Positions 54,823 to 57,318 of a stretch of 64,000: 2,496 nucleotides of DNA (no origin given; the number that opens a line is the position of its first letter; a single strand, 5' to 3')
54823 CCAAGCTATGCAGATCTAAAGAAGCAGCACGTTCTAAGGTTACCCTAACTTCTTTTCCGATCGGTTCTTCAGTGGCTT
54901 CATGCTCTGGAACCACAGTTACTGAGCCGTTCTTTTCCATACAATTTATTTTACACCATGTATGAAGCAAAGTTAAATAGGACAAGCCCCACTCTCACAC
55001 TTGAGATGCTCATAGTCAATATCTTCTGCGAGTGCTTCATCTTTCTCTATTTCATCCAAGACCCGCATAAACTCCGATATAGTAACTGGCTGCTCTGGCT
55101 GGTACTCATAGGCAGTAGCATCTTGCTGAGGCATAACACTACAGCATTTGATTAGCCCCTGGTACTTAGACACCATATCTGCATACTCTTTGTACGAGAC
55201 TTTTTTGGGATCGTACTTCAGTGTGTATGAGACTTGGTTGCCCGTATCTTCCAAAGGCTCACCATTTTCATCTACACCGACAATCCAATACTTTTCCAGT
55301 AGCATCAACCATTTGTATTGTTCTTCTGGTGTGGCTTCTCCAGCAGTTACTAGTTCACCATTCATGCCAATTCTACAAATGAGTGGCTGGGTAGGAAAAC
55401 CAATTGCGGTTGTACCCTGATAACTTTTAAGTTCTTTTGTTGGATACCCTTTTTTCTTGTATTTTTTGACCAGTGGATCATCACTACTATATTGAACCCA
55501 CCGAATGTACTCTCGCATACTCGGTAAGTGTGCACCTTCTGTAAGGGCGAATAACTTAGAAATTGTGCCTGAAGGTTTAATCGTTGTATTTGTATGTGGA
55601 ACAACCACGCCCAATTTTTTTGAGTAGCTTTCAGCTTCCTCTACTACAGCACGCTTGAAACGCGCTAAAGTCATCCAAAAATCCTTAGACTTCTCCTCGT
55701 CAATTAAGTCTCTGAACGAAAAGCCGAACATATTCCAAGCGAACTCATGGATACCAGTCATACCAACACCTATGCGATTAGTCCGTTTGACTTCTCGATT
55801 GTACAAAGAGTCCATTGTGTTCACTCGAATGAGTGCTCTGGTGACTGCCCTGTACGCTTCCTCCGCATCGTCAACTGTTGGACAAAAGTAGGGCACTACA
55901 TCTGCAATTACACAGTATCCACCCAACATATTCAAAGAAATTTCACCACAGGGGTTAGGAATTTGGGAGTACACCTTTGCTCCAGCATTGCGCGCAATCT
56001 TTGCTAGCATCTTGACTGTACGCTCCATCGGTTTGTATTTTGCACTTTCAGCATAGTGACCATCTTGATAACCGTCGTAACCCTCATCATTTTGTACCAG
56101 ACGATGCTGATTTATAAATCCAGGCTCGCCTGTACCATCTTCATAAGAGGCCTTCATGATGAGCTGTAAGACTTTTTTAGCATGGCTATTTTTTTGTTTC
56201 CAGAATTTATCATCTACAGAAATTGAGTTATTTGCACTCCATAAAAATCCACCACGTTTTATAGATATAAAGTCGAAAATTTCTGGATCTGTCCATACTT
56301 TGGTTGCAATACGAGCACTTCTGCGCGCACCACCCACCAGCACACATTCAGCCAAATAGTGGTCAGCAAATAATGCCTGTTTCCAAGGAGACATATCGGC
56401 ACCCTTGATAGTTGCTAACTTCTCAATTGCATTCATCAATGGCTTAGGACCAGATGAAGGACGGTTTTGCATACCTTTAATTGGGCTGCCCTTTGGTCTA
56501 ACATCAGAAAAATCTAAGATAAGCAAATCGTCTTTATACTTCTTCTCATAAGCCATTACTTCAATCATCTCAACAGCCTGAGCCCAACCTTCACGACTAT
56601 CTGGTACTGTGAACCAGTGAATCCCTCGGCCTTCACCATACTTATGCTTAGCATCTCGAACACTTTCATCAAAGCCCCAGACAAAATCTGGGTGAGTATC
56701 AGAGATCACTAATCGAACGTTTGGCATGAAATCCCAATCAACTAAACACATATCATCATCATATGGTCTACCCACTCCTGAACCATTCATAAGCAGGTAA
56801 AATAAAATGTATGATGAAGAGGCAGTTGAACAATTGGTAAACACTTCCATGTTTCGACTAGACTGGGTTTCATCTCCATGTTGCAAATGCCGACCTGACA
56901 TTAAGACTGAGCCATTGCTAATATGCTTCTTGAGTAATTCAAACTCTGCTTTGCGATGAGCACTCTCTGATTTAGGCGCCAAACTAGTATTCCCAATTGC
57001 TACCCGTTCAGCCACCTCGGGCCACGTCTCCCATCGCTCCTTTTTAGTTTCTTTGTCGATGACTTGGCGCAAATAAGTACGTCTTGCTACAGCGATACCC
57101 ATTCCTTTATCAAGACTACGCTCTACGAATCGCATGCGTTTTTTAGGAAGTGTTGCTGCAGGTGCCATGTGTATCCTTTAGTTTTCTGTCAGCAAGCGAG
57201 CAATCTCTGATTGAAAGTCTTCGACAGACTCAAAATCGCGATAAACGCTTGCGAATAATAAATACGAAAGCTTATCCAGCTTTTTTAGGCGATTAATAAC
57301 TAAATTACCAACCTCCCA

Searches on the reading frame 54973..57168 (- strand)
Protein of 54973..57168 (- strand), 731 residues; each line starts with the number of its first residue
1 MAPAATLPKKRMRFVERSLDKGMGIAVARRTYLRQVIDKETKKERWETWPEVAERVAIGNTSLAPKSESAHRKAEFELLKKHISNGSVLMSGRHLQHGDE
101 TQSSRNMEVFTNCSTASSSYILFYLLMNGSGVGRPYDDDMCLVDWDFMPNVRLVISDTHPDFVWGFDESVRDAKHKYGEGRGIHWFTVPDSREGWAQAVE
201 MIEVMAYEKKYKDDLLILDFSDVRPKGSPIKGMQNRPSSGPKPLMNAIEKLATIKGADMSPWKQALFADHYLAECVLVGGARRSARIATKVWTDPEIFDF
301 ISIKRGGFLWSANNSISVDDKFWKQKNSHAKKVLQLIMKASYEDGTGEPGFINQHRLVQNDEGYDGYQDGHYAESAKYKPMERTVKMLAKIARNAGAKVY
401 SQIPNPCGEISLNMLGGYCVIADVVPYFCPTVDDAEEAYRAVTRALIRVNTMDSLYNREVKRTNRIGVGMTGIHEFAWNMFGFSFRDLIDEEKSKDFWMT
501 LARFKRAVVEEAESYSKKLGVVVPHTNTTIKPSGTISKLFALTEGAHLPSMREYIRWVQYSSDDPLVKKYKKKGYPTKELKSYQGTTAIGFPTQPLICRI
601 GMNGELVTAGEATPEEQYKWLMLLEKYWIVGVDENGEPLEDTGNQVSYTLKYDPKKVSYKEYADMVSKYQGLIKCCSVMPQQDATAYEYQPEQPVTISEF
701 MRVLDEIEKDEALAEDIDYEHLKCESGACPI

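Call 17: search_protein_families(library=ncbifam, proteins=[window:54973-57168:-], max_evalue=0.00001)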
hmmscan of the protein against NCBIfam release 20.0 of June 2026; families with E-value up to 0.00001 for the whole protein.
window:54973-57168:- (731 aa): 2 families
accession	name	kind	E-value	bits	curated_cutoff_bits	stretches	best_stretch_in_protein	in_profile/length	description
TIGR02505.1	RTPR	equivalog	1.4e-70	238.3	340.05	1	26-731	10-723/724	ribonucleoside-triphosphate reductase, adenosylcobalamin-dependent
TIGR02504.1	NrdJ_Z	equivalog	2.5e-10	39.6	399.95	0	272-342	145-222/606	adenosylcobalamin-dependent ribonucleoside-diphosphate reductase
